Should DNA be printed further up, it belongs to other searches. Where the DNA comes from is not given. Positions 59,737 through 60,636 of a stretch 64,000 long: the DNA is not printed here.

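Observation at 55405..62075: Candidate novel module: two SPOR-domain envelope proteins translationally coupled to smc, one with a catalytically dead ParA/MinD/BY-kinase-like cytoplasmic domain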

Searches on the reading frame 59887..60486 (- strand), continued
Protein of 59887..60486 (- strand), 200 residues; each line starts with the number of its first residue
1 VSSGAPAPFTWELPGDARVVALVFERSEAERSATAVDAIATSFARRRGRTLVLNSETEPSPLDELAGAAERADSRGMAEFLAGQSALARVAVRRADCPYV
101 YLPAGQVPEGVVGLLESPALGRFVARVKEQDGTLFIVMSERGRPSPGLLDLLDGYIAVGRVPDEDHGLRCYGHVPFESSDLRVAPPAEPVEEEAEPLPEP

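Call 60: list_cluster_members(proteins=[P0003, P0010, P0016, P0023, P0027, P0029, P0035, P0038, P0047, P0053])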
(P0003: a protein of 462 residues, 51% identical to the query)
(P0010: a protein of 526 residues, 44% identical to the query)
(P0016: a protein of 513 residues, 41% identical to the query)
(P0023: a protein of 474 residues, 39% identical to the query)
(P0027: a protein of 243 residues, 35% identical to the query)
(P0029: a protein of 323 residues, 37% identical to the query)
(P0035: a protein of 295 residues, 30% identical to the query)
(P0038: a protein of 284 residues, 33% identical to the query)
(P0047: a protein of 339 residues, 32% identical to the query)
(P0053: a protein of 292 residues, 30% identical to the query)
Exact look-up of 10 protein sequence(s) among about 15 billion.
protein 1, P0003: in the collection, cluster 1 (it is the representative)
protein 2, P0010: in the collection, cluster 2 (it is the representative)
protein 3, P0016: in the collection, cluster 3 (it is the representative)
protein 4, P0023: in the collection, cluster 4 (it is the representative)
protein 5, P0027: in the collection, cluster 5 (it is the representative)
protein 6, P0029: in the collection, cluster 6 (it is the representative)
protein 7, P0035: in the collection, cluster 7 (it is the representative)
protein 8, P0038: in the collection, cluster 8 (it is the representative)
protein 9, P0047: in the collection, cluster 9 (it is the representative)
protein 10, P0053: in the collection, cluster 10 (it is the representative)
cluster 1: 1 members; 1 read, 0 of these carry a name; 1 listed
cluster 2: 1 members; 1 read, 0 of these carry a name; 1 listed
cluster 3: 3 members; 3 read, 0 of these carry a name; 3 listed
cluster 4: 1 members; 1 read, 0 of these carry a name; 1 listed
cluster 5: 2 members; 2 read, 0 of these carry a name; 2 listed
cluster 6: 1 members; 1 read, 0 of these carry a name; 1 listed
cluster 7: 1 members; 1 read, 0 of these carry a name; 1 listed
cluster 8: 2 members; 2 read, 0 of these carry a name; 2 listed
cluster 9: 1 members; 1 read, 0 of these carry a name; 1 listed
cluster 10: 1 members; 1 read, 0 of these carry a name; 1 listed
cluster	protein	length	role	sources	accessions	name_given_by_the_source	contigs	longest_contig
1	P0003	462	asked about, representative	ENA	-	-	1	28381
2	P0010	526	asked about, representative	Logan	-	-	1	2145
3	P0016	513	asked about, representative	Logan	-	-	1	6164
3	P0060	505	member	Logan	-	-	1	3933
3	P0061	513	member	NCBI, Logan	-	-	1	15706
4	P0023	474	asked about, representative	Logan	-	-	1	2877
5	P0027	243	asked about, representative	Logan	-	-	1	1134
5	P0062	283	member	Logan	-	-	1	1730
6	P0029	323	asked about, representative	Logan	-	-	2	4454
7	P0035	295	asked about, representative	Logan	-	-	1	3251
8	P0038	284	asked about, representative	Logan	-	-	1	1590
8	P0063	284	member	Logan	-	-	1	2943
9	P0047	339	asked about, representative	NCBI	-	-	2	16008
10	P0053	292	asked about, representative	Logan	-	-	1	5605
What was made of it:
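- Tried and rejected: Gave no organism names (call 60).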

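Call 61: find_encoding_contigs(protein=P0047, flank=7000, max_places=2)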
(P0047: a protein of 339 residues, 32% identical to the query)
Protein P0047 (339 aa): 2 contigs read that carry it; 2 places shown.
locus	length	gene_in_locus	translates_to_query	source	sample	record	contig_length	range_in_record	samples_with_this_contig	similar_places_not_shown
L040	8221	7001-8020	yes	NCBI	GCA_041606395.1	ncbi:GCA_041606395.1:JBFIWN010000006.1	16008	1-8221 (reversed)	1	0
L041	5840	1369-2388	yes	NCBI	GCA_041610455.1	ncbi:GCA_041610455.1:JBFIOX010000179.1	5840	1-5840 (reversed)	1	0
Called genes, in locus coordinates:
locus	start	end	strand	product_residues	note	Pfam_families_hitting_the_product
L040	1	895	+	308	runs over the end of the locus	PF13557:Phenol_MetA_deg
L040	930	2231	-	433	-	-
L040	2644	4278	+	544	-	PF04389:Peptidase_M28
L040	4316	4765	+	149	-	-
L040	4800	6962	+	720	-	PF13620:CarboxypepD_reg, PF13715:CarbopepD_reg_2, PF07715:Plug, PF00593:TonB_dep_Rec_b-barrel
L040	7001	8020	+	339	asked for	-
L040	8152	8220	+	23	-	?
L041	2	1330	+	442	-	?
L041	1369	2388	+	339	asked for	-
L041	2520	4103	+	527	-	PF00144:Beta-lactamase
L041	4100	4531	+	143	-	PF10604:Polyketide_cyc2 (weak), PF08327:AHSA1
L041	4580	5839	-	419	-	?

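Call 62: find_encoding_contigs(protein=P0061, flank=7000, max_places=2)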
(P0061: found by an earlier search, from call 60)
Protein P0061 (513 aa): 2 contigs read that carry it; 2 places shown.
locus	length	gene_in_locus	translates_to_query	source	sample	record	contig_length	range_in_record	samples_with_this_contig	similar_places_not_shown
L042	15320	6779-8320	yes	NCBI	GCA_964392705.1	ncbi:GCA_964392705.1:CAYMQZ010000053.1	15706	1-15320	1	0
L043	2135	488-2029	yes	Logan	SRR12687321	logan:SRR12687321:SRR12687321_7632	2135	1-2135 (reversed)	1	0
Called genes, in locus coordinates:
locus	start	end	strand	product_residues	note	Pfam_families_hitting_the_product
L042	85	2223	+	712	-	PF03030:H_PPase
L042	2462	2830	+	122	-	PF01250:Ribosomal_S6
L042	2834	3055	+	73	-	PF01084:Ribosomal_S18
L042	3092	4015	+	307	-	PF09991:DUF2232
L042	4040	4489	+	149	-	PF01281:Ribosomal_L9_N, PF03948:Ribosomal_L9_C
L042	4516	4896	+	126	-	PF02410:RsfS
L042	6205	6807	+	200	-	PF05036:SPOR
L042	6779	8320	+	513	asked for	PF05036:SPOR (weak)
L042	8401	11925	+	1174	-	-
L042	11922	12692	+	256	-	PF23023:Anti-Pycsar_Apyc1, PF00753:Lactamase_B, PF12706:Lactamase_B_2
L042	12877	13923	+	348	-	PF18152:DAHP_snth_FXD, PF00793:DAHP_synth_1, PF03102:NeuB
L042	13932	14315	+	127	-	PF02021:UPF0102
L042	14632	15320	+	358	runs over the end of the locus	?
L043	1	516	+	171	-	?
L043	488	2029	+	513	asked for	PF05036:SPOR (weak)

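Call 63: find_encoding_contigs(protein=P0053, flank=6000, max_places=2)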
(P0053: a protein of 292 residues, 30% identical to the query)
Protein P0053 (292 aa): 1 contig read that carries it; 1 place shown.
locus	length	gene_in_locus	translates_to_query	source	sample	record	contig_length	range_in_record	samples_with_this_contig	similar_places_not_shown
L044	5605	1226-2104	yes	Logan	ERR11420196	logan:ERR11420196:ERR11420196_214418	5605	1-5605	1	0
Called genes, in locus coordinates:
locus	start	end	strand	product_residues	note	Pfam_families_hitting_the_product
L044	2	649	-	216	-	?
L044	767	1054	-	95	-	-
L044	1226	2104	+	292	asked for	-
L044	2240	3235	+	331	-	PF13229:Beta_helix, PF05048:NosD (weak)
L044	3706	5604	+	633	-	?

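Call 83: find_encoding_contigs(protein=P0039, flank=6000, max_places=2)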
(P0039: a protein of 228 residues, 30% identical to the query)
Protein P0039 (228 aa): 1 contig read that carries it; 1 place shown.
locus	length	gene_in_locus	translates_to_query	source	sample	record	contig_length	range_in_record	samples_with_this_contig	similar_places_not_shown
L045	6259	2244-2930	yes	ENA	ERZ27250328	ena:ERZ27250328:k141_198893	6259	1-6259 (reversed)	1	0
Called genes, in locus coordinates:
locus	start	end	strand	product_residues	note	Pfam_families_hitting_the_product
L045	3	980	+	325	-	?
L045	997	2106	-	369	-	PF14870:PSII_BNR (faint), PF02012:BNR (faint), PF15902:Sortilin-Vps10 (faint)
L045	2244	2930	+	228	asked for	-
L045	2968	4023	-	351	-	PF00149:Metallophos (weak)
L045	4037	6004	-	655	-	PF00561:Abhydrolase_1, PF12697:Abhydrolase_6, PF12146:Hydrolase_4, PF00069:Pkinase, PF07714:PK_Tyr_Ser-Thr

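Call 84: find_encoding_contigs(protein=P0035, flank=6000, max_places=2)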
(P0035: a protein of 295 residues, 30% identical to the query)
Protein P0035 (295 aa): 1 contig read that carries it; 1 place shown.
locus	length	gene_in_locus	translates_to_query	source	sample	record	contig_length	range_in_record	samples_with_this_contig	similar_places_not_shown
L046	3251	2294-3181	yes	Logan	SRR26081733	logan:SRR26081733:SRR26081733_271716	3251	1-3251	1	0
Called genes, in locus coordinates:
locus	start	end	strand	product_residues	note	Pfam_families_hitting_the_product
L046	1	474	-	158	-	?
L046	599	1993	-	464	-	PF04892:VanZ-LLP1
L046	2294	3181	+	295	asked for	-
